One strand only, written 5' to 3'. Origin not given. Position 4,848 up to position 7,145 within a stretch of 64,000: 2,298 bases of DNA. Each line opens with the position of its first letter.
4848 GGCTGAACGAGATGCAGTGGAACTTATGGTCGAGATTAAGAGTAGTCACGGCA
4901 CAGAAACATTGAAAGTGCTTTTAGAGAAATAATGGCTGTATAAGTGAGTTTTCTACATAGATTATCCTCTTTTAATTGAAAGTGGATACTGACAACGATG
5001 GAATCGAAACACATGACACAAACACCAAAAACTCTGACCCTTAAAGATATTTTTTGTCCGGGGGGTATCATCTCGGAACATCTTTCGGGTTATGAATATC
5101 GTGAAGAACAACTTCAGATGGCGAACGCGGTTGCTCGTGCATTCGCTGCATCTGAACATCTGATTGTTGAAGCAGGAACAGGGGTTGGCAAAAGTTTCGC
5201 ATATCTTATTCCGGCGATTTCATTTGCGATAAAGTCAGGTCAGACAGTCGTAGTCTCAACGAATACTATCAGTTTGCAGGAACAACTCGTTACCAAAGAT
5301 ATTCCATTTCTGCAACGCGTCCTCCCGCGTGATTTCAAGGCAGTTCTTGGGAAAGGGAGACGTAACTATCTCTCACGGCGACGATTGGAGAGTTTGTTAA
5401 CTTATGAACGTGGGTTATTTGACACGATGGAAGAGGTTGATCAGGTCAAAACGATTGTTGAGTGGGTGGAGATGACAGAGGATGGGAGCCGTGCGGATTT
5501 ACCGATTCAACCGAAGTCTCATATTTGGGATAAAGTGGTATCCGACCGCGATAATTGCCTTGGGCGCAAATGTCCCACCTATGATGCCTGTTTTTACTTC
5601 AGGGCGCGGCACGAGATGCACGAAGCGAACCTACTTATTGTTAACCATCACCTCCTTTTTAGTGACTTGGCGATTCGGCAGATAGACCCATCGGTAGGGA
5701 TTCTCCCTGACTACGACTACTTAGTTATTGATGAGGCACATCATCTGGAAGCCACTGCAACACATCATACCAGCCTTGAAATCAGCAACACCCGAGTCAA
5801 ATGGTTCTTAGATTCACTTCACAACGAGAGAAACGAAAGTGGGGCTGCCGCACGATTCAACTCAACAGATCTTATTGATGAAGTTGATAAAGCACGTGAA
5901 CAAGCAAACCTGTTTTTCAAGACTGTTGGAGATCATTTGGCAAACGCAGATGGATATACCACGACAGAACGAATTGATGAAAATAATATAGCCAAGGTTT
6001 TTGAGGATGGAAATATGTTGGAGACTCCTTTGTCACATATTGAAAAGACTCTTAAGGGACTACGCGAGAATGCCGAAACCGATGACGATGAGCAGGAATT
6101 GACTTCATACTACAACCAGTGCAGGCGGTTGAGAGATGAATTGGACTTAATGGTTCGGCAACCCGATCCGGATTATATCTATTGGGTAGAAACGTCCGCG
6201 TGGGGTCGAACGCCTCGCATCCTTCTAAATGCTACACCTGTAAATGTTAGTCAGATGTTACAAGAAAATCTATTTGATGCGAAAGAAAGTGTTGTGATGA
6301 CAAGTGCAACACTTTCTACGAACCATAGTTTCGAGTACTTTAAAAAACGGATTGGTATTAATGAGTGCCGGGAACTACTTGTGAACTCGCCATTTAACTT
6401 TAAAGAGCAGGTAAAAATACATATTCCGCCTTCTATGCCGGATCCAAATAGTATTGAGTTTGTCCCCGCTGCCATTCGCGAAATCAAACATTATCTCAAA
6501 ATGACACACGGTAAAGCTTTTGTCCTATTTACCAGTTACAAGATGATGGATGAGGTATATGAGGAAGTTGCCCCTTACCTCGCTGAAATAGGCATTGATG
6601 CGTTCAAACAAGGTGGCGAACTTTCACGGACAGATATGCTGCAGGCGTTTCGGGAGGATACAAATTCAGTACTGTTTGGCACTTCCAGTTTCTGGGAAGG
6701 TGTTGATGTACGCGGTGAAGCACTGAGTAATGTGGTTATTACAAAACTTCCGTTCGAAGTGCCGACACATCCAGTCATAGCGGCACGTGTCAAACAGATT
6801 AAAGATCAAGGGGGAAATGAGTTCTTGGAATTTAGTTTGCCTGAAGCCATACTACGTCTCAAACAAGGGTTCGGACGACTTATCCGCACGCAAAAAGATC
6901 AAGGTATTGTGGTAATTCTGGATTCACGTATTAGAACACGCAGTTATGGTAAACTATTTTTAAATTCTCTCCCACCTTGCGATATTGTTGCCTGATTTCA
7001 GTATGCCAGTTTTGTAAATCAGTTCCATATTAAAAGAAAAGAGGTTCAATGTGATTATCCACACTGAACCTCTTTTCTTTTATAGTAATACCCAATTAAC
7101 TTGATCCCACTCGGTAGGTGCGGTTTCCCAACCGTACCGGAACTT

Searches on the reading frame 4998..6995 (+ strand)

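Call 72: search_protein_families(library=pfam, proteins=[window:4998-6995:+], max_evalue=0.001)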
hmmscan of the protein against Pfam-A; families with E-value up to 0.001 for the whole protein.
window:4998-6995:+ (665 aa): 4 families
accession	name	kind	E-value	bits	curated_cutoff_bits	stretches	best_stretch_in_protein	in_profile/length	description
PF13307.12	Helicase_C_2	-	2.3e-49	168.2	25.3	1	497-660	2-169/170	Helicase C-terminal domain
PF00270.35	DEAD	-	2.7e-12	47.2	26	1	47-118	9-81/167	DEAD/DEAH box helicase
PF04851.21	ResIII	-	1.8e-06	28.4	22.5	0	33-99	3-71/164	Type III restriction enzyme, res subunit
PF06733.21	DEAD_2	-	1.9e-06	28.1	21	1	192-266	100-171/172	DEAD_2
